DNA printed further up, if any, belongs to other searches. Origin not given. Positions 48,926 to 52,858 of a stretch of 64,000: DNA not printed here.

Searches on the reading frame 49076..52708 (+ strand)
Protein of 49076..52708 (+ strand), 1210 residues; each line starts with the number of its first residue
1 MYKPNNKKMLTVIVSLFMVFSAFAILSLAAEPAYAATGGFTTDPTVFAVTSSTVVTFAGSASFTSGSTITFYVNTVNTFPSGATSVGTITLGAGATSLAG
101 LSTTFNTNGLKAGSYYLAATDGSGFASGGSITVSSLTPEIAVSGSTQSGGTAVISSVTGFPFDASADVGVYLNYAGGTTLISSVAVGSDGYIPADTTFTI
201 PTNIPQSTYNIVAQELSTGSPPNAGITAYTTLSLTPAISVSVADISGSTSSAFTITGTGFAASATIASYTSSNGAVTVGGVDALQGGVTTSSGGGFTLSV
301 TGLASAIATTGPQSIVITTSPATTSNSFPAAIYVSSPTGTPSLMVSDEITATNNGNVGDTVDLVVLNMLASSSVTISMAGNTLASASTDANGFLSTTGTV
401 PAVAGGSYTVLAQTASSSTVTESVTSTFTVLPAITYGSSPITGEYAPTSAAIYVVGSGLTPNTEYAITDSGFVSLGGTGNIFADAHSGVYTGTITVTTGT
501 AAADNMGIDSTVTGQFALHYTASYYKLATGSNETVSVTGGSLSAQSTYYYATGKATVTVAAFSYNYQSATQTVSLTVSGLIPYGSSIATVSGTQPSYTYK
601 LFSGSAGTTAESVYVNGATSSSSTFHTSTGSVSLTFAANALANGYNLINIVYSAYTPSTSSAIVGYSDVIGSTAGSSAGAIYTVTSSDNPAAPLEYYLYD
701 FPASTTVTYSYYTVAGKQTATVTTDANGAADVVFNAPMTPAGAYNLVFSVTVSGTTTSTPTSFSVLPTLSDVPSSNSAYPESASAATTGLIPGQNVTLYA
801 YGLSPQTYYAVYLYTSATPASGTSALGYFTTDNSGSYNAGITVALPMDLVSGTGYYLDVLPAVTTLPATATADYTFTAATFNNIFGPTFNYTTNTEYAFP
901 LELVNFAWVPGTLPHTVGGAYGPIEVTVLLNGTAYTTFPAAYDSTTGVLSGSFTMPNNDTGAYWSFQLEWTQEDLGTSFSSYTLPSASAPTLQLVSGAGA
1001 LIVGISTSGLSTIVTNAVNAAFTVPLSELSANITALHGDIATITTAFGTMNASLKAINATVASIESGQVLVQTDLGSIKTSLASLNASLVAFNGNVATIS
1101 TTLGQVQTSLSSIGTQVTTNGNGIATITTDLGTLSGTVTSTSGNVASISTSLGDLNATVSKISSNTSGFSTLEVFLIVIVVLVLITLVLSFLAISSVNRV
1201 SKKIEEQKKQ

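Call 6: search_protein_families(library=pfam, proteins=[window:49076-52708:+], max_evalue=0.01)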
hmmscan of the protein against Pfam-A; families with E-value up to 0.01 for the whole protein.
window:49076-52708:+ (1210 aa): 2 families
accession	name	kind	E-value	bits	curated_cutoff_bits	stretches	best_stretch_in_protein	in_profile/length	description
PF07889.17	DUF1664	-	0.0018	18.7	34.6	0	1081-1149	53-121/124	Protein of unknown function (DUF1664)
PF05531.17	NPV_P10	-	0.0056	17.6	29.8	0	1099-1153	16-66/75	Nucleopolyhedrovirus P10 protein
